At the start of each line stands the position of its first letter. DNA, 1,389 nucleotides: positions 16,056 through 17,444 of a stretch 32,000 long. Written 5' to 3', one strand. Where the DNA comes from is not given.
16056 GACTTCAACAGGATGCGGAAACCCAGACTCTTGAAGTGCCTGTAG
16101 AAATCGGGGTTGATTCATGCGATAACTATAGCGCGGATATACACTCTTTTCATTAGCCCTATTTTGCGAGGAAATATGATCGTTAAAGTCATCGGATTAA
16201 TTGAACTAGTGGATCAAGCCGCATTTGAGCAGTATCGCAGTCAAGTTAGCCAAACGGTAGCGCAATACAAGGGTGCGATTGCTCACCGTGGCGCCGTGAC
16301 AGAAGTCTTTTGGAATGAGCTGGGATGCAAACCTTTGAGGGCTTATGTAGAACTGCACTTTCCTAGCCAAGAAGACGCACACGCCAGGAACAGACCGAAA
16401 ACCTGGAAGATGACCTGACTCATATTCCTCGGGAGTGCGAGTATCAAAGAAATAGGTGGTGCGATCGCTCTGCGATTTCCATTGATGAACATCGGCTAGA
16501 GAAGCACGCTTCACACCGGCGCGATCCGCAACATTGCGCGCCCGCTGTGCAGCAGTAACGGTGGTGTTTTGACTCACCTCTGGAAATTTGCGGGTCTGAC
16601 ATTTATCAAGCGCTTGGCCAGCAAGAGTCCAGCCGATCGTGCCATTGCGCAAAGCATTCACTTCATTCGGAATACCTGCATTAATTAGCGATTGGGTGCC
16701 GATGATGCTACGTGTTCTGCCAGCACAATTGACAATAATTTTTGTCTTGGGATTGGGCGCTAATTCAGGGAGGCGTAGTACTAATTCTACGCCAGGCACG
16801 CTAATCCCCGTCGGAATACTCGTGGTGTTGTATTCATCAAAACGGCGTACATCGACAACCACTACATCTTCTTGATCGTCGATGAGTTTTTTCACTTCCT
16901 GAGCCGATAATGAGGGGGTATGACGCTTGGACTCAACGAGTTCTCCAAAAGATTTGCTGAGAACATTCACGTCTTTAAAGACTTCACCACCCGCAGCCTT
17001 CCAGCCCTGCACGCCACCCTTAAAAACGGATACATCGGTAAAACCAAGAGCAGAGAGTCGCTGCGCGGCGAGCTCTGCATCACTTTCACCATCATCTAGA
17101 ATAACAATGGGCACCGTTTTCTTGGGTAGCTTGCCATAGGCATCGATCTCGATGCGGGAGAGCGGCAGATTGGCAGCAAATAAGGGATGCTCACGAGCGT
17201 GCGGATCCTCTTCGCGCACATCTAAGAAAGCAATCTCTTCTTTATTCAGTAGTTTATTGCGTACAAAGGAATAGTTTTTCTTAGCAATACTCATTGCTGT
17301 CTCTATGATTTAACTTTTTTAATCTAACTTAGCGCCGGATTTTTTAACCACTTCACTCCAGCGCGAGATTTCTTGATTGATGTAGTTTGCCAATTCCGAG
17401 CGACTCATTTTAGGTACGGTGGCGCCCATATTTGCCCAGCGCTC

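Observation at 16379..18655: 2.27-kb inversion bounded by a 6-bp inverted microhomology splits a four-domain rhodanese gene and truncates a DUF1330 gene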

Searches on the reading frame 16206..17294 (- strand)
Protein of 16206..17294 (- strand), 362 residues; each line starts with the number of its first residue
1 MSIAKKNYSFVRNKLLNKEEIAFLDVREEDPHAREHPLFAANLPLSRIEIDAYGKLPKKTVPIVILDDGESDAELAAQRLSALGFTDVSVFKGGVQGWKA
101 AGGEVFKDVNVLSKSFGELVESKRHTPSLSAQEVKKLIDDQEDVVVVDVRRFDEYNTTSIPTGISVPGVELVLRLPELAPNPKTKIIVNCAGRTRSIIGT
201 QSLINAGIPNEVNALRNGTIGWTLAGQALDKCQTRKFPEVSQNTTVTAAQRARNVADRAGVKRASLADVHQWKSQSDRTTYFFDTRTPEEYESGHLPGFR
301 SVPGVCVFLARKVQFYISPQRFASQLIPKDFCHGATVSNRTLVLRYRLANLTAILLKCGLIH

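Call 5: find_related_loci(query=window:16385-17294:-, collection=genome_contigs, flank=10000)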
Query window:16385-17294:- (303 aa) in genome_contigs; peptide patterns used: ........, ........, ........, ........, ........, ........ (x = any residue, [..] = any of these).
172 stretches matched a pattern; 98 encode a relative of the query (tblastn E <= 1e-3); the best 80 are kept; 80 distinct loci.
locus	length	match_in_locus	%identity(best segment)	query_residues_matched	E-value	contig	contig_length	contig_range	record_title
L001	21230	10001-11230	85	1-303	1e-178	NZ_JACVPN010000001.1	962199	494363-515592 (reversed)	Polynucleobacter sp. MWH-Berg-3C6 MWH-Berg-3C6_cov_ca130, whole genome shotgun sequence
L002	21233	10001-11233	86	1-303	1e-171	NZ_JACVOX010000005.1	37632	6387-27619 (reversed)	Polynucleobacter sp. AP-Kaivos-20-H2 NODE_5_length_37632_cov_108.201973, whole genome shotgun sequence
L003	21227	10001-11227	82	1-303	1e-171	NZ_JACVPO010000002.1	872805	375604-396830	Polynucleobacter hallstattensis strain MWH-Hall10 NODE_2_length_872805_cov_132.951, whole genome shotgun sequence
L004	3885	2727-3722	83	1-303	1e-178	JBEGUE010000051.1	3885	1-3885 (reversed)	MAG: Pseudomonadota bacterium isolate redbuttecreek_2019_sw_WHONDRS-S19S_0086_B_bin.11 scaffold_685301, whole genome sho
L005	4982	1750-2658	83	1-303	1e-175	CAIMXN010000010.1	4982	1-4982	MAG: uncultured beta proteobacterium isolate Ki2-D4_bin-0267 genome assembly, contig: bin-0267:010/311, whole genome sho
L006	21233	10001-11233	89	1-303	1e-170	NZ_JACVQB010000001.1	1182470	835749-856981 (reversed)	Polynucleobacter sp. UK-Kesae-W10 2634500842, whole genome shotgun sequence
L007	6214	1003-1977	82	1-303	4e-172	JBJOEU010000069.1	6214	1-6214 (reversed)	MAG: Pseudomonadota bacterium isolate riogrande_2019_sw_WHONDRS-S19S_0066_F_bin.14 scaffold_2869, whole genome shotgun s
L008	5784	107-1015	88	1-303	8e-172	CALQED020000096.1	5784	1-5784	MAG: Polynucleobacter meluiroseus isolate HRS-HS3-bin-171 genome assembly, contig: HRS-HS3-C11767, whole genome shotgun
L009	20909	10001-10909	86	1-303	2e-169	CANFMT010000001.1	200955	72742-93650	MAG: Burkholderiaceae bacterium isolate Jr-14may18-63 genome assembly, contig: Jr-14may18-C56, whole genome shotgun sequ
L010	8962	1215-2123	88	1-303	3e-169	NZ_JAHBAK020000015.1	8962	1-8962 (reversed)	MAG: Polynucleobacter sp. isolate AQU-01 c_000000043149, whole genome shotgun sequence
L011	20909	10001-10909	85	1-303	6e-169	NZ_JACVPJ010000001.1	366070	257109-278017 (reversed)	Polynucleobacter sp. JS-Safj-400b-B2 NODE_1_length_366070_cov_123.99043, whole genome shotgun sequence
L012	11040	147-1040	83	6-303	9e-169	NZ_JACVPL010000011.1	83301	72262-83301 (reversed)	Polynucleobacter sp. Latsch14-2 NODE_11_length_83301_cov_141.49824, whole genome shotgun sequence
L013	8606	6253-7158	81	2-303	7e-168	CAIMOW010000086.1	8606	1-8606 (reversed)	MAG: uncultured beta proteobacterium isolate Ki1-2-2m_bin-233 genome assembly, contig: bin-233:086/162, whole genome sho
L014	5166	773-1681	84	1-303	3e-170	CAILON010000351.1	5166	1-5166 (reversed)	MAG: uncultured beta proteobacterium isolate LJ-7-9m_bin-0376 genome assembly, contig: bin-0376:351/478, whole genome sh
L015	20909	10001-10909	83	1-303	9e-166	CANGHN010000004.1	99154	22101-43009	MAG: Betaproteobacteria bacterium isolate Jr-28jun17-117 genome assembly, contig: Jr-28jun17-C236, whole genome shotgun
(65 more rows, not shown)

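Call 6: search_protein_families(library=pfam, proteins=[window:16383-17294:-], max_evalue=0.01)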
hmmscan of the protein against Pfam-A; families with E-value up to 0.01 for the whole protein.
seq(304 aa): 1 family
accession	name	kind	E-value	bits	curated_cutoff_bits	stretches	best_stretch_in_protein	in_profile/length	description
PF00581.25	Rhodanese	-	2.1e-29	102.4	22.2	3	130-223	1-100/102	Rhodanese-like domain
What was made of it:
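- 16385..17294 (-): Rhodanese N-half, codons 1-303 plus one base. It holds rhodanese domains 1-2 and the start of domain 3, and has no stop or frameshift. Pfam PF00581, 3 stretches (call 6).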

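Call 12: find_encoding_contigs(protein=window:16206-17294:-, flank=10000, max_places=10)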
Protein window:16206-17294:- (362 aa): no gene with exactly this product is on record in the collection.

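Call 24: find_homologous_proteins(query=window:16206-17294:-, max_evalue=1e-30)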
Query window:16206-17294:- (362 aa): 7999 proteins with E <= 1e-30 among 8000 candidates; the best 120 are listed.
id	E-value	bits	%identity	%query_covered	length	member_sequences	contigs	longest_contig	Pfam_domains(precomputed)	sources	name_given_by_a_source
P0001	2.5e-238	808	100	100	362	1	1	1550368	PF00581.26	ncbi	-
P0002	1.4e-181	621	92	84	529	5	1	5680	PF00581.26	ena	-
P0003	3.1e-178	610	89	84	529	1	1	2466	PF00581.26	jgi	jgi:rhodanese-related sulfurtransferase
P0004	2.1e-177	607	90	84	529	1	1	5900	PF00581.26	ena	-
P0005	3.4e-177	607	89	84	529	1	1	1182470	PF00581.26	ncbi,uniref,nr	ncbi:rhodanese homology domain-containing protein [Polynucleobacter sp. UK-Kesae-W10]|uniref:rhodane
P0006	4.2e-177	606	89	84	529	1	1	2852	PF00581.26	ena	-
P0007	7.1e-177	606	89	84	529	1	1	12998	PF00581.26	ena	-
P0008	7.9e-177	606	89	84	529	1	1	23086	PF00581.26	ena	-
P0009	2.0e-176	604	88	84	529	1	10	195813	PF00581.26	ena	-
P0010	2.3e-176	604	88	84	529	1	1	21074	PF00581.26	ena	-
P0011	2.8e-176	604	88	84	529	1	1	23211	PF00581.26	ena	-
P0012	3.1e-176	604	90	84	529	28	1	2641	PF00581.26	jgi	-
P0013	3.3e-176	604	88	84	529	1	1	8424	PF00581.26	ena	-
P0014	4.2e-176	603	88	84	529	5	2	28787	PF00581.26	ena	-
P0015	6.1e-176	603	88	84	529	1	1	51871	PF00581.26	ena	-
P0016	6.1e-176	603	88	84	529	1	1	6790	PF00581.26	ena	-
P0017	9.1e-176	602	89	84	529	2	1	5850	PF00581.26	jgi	jgi:rhodanese-related sulfurtransferase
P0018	1.3e-175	602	88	84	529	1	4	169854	PF00581.26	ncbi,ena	-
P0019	1.9e-175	601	88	84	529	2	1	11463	PF00581.26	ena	-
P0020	2.6e-175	601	88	84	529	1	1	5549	PF00581.26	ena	-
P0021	3.2e-175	600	89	84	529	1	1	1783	PF00581.26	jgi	jgi:rhodanese-related sulfurtransferase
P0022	5.4e-175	600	89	84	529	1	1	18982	PF00581.26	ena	-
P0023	6.0e-175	599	89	84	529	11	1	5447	PF00581.26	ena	-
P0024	6.3e-175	599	87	84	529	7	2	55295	PF00581.26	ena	-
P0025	9.1e-175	599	88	84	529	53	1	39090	PF00581.26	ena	-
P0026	1.2e-174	598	88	84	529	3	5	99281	PF00581.26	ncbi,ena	-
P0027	1.4e-174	598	89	84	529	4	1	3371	PF00581.26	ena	-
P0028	1.5e-174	598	88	84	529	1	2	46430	PF00581.26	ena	-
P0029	4.8e-174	596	88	84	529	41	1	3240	PF00581.26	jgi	jgi:rhodanese-related sulfurtransferase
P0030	2.3e-173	594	89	84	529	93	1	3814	PF00581.26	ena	-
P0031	3.9e-173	593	86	84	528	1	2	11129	PF00581.26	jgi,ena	jgi:hypothetical protein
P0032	4.0e-173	593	88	84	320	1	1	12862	PF00581.26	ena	-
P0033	5.3e-173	593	88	84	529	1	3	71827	PF00581.26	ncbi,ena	-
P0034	5.8e-173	593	88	84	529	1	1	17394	PF00581.26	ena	-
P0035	1.0e-172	592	88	84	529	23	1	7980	PF00581.26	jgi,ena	-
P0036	1.7e-172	591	88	84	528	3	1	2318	PF00581.26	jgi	jgi:rhodanese-related sulfurtransferase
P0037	1.9e-172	591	87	84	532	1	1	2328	PF00581.26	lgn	-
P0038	5.5e-172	590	86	84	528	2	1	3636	PF00581.26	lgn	-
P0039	7.3e-172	589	85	84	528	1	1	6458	PF00581.26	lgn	-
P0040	8.2e-172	589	87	84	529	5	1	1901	PF00581.26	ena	-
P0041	8.7e-172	589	88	84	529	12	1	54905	PF00581.26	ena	-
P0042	9.2e-172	589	88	84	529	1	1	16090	PF00581.26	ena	-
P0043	1.0e-171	589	86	84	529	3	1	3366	PF00581.26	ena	-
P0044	1.1e-171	589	86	84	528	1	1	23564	PF00581.26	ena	-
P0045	1.1e-171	589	87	84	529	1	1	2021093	PF00581.26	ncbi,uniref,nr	ncbi:rhodanese homology domain-containing protein [Polynucleobacter sp. MWH-UH2A]|uniref:rhodanese h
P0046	1.2e-171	589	86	84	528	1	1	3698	PF00581.26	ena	-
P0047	1.4e-171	588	85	84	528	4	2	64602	PF00581.26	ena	-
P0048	1.5e-171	588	86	84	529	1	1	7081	PF00581.26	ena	-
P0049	2.1e-171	588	85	84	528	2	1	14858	PF00581.26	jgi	jgi:rhodanese-related sulfurtransferase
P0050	2.5e-171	588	87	84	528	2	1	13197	PF00581.26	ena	-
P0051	3.1e-171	587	85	84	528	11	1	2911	PF00581.26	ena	-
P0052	3.2e-171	587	86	84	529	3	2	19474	PF00581.26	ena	-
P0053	3.6e-171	587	87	84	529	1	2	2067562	PF00581.26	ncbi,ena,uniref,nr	ncbi:rhodanese homology domain-containing protein [Polynucleobacter sp. JS-JIR-II-50]|uniref:rhodane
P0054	3.9e-171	587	86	84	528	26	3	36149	PF00581.26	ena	-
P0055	4.1e-171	587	86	84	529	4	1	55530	PF00581.26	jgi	-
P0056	4.2e-171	587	86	84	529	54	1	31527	PF00581.26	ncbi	-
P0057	4.4e-171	587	85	84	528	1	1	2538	PF00581.26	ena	-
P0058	4.7e-171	587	86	84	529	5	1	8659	PF00581.26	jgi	-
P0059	4.9e-171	587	86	84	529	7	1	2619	PF00581.26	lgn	-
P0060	7.1e-171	586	86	84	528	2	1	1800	PF00581.26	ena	-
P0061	7.8e-171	586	87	84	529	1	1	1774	PF00581.26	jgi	jgi:rhodanese-related sulfurtransferase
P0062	7.9e-171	586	86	84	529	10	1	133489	PF00581.26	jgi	jgi:rhodanese-related sulfurtransferase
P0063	8.5e-171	586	85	84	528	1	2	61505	PF00581.26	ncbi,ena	-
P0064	9.5e-171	586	86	84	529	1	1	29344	PF00581.26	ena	-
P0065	1.1e-170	585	87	84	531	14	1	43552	PF00581.26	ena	-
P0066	1.1e-170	585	86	84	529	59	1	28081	PF00581.26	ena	-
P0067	1.2e-170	585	86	84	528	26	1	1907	PF00581.26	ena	-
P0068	1.4e-170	585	85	84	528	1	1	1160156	PF00581.26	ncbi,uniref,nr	ncbi:sulfurtransferase [Polynucleobacter hirudinilacicola]|uniref:Sulfurtransferase n=1 Tax=Polynucl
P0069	1.6e-170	585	86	84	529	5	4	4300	PF00581.26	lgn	-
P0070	2.3e-170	584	88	84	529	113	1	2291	PF00581.26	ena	-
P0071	2.3e-170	584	87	84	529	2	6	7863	PF00581.26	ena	-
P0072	2.8e-170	584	85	84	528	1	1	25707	PF00581.26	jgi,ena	jgi:rhodanese-related sulfurtransferase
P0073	3.0e-170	584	87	84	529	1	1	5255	PF00581.26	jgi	-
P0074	5.2e-170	583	84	84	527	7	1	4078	PF00581.26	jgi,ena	-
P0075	5.2e-170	583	85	84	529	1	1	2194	PF00581.26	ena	-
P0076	6.4e-170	583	84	84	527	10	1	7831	PF00581.26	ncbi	-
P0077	6.7e-170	583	86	84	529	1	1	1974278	PF00581.26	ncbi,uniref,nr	ncbi:rhodanese homology domain-containing protein [Polynucleobacter sp. JS-Polo-80-F4]|uniref:rhodan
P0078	7.2e-170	583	84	84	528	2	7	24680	PF00581.26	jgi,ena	-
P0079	9.7e-170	582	86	84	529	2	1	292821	PF00581.26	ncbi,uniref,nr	ncbi:rhodanese homology domain-containing protein [Polynucleobacter sp. AP-Reno-20A-A9]|uniref:rhoda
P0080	1.1e-169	582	86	84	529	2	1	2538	PF00581.26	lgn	-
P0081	1.4e-169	582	86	84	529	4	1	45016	PF00581.26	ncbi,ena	-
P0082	1.6e-169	582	85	84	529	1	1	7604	PF00581.26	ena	-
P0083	1.8e-169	581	84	84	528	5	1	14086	PF00581.26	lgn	-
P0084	2.0e-169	581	86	84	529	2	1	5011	PF00581.26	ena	-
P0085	2.5e-169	581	86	84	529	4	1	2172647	PF00581.26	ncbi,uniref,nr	ncbi:rhodanese homology domain-containing protein [Polynucleobacter sp. MWH-Braz-FAM2G]|uniref:rhoda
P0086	2.5e-169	581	86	84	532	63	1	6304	PF00581.26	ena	-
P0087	2.5e-169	581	85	84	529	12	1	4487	PF00581.26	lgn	-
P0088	2.7e-169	581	86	84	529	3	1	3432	PF00581.26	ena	-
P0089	2.8e-169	581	85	84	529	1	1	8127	PF00581.26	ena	-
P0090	2.9e-169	581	86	84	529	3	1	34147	PF00581.26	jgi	jgi:rhodanese-related sulfurtransferase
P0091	2.9e-169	581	85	84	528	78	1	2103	PF00581.26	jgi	-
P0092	3.0e-169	581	86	84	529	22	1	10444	PF00581.26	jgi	jgi:rhodanese-related sulfurtransferase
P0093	3.5e-169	580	85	84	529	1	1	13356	PF00581.26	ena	-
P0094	4.7e-169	580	86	84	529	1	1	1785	PF00581.26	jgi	jgi:rhodanese-related sulfurtransferase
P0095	5.3e-169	580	85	84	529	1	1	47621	PF00581.26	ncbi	-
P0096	5.6e-169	580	84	84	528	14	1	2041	PF00581.26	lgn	-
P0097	5.7e-169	580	84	84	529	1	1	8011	PF00581.26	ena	-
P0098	6.1e-169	580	85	84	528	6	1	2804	PF00581.26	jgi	-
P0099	6.9e-169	579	84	84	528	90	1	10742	PF00581.26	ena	-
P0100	8.6e-169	579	85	84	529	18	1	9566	PF00581.26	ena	-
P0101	8.7e-169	579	85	84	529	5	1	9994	PF00581.26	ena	-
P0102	8.8e-169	579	85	84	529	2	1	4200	PF00581.26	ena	-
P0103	9.3e-169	579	85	84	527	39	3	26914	PF00581.26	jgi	-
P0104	9.9e-169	579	84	84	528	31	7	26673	PF00581.26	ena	-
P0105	1.0e-168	579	85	84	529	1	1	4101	PF00581.26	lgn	-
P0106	1.1e-168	579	84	84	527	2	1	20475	PF00581.26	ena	-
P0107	1.2e-168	579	86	84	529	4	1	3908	PF00581.26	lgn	-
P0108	1.2e-168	579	85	84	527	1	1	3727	PF00581.26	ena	-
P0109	1.4e-168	578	84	84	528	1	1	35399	PF00581.26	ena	-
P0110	1.5e-168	578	85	84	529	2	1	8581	PF00581.26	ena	-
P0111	1.5e-168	578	84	84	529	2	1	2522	PF00581.26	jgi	-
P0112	1.5e-168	578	85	84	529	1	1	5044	PF00581.26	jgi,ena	jgi:rhodanese-related sulfurtransferase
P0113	1.9e-168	578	86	84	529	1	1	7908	PF00581.26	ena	-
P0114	1.9e-168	578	85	84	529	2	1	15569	PF00581.26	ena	-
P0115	2.1e-168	578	84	84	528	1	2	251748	PF00581.26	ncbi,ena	-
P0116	2.1e-168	578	86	84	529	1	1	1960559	PF00581.26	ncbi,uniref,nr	ncbi:rhodanese homology domain-containing protein [Polynucleobacter sp. MWH-UH35A]|uniref:rhodanese 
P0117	2.7e-168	578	85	84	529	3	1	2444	PF00581.26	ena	-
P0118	2.7e-168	578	85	84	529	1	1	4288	PF00581.26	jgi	jgi:rhodanese-related sulfurtransferase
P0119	3.9e-168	577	85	84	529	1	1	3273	PF00581.26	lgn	-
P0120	4.1e-168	577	83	84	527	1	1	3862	PF00581.26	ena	-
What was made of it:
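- On Illegitimate-recombination inversion (no mobile element, no long repeat): Among the other 119 listed homologues, coverage stops at residue ~304 and almost all are intact 527-532-aa proteins (call 24).
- The other 119 are almost all intact 527-532-aa proteins (call 24). The source contig is about 25% smaller than the 1.96-2.17-Mb free-living chromosomes (call 24). The block sits in a finished-size 1.55-Mb contig (call 24).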

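Call 25: find_encoding_contigs(protein=P0002, flank=6000, max_places=4)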
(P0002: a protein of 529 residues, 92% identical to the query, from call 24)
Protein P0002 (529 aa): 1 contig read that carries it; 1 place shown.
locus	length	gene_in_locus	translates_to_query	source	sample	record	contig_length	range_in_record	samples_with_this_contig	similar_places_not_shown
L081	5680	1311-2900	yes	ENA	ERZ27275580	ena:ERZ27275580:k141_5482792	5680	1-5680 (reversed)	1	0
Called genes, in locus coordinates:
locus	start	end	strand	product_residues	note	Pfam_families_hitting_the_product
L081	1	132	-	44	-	?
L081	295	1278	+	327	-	PF03401:TctC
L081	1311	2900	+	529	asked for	PF00581:Rhodanese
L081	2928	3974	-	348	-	PF01557:FAA_hydrolase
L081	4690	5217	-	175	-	-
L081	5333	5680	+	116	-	?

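Call 26: find_encoding_contigs(protein=P0001, flank=3000, max_places=4)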
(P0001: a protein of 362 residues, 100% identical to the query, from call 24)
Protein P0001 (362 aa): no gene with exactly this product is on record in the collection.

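Call 27: find_encoding_contigs(protein=P0004, flank=6000, max_places=3)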
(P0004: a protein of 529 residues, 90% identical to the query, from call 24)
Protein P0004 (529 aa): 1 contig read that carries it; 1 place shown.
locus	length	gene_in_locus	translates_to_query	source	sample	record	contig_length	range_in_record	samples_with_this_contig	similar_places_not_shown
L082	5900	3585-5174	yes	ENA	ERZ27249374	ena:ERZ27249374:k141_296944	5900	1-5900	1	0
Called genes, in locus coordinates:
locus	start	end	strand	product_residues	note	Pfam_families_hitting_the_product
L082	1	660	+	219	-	?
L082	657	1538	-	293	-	PF03446:NAD_binding_2, PF03807:F420_oxidored (weak), PF14833:NAD_binding_11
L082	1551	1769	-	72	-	-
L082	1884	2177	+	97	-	PF07045:DUF1330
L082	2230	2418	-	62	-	PF07432:Hc1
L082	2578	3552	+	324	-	PF03401:TctC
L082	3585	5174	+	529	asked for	PF00581:Rhodanese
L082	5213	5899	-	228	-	?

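Call 38: list_cluster_members(proteins=[P0001])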
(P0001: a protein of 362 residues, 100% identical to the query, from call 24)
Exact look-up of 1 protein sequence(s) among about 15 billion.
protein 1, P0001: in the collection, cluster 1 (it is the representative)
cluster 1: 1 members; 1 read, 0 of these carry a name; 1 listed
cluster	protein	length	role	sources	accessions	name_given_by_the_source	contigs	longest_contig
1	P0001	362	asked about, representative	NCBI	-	-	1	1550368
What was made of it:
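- Only one assembly carries it (calls 24, 38).
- Tried and rejected: The cluster look-up gave no name or accession (call 38).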

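Call 43: search_protein_families(library=pfam, proteins=[P0002, L082:1884-2177:+, L082:2230-2418:-], max_evalue=0.01)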
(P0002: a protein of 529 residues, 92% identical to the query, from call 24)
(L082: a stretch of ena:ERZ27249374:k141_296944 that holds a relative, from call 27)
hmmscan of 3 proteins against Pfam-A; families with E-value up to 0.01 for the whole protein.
P0002 (529 aa): 1 family
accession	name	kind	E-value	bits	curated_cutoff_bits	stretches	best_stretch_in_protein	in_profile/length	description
PF00581.25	Rhodanese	-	8.4e-40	135.8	22.2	4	130-223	1-100/102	Rhodanese-like domain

L082:1884-2177:+ (97 aa): 2 families
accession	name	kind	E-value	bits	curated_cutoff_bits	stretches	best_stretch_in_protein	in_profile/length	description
PF07045.17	DUF1330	-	9.9e-14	51.9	23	1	6-93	5-89/94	Domain of unknown function (DUF1330)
PF07110.17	EthD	-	0.0096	17.5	22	0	50-81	54-85/96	EthD domain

L082:2230-2418:- (62 aa): 1 family
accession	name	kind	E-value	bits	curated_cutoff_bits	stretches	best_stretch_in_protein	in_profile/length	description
PF07432.18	Hc1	-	1.1e-12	48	23.5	1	2-56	2-56/57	Histone H1-like protein Hc1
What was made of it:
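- On Rhodanese-domain protein (PF00581), four-domain 529-aa Polynucleobacter type: P0002 has 4 PF00581 stretches (call 43).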

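Call 44: search_protein_families(library=ncbifam, proteins=[P0002, L082:1884-2177:+, L082:2230-2418:-], max_evalue=0.01)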
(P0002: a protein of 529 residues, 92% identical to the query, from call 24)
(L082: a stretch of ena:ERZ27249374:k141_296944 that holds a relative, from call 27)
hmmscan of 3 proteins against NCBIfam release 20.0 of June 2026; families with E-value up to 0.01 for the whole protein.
P0002 (529 aa): 14 families
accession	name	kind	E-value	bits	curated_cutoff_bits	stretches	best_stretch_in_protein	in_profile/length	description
NF006444.0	PRK08762.1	equivalog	2.1e-32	112.2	449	4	119-234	7-119/387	molybdopterin-synthase adenylyltransferase MoeB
NF005902.0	PRK07878.1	equivalog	2.9e-18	66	647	2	128-223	288-382/392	adenylyltransferase/sulfurtransferase MoeZ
NF045521.1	rhoda_near_glyco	subfamily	1.4e-13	50.8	145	1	126-234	14-120/144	rhodanese homology domain-containing protein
NF041203.1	rhodanese_LYCAU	equivalog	2.3e-12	46.7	115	1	122-224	16-118/126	rhodanese-related (seleno)protein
NF005646.0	PRK07411.1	equivalog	1.2e-09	37.8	633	1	121-222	276-379/390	molybdopterin-synthase adenylyltransferase MoeB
NF008750.0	PRK11784.1-2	equivalog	3.8e-08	32.8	241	0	270-303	6-39/346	tRNA 2-selenouridine(34) synthase MnmH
NF001195.0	PRK00162.1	equivalog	3.7e-05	24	102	0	17-101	17-99/108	thiosulfate sulfurtransferase GlpE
NF007627.0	PRK10287.1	equivalog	4.6e-05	23.6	102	0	280-324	21-65/104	thiosulfate sulfurtransferase PspE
TIGR02981.1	phageshock_pspE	exception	7e-05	23.1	126.3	0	280-325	19-64/101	thiosulfate sulfurtransferase PspE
NF008557.0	PRK11493.1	equivalog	0.0002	20.6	250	0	210-314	114-214/281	3-mercaptopyruvate sulfurtransferase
TIGR03865.1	PQQ_CXXCW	subfamily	0.00061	19.7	128.05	0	76-105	133-162/167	PQQ-dependent catabolism-associated CXXCW motif protein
NF001133.1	PRK00142.1-1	equivalog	0.00073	19.2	170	0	123-221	102-202/229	oxygen-dependent tRNA uridine(34) hydroxylase TrhO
NF008752.0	PRK11784.1-4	equivalog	0.0012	17.8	266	0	268-303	7-42/357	tRNA 2-selenouridine(34) synthase MnmH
NF040901.1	SeO3_TeO2_ExtH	equivalog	0.0063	15.6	200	0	378-413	46-90/430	selenite/tellurite reduction operon rhodanese-like protein ExtH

L082:1884-2177:+ (97 aa): 0 families

L082:2230-2418:- (62 aa): 0 families
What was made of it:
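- Tried and rejected: NCBIfam gave no above-threshold family for the three genes (call 44).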
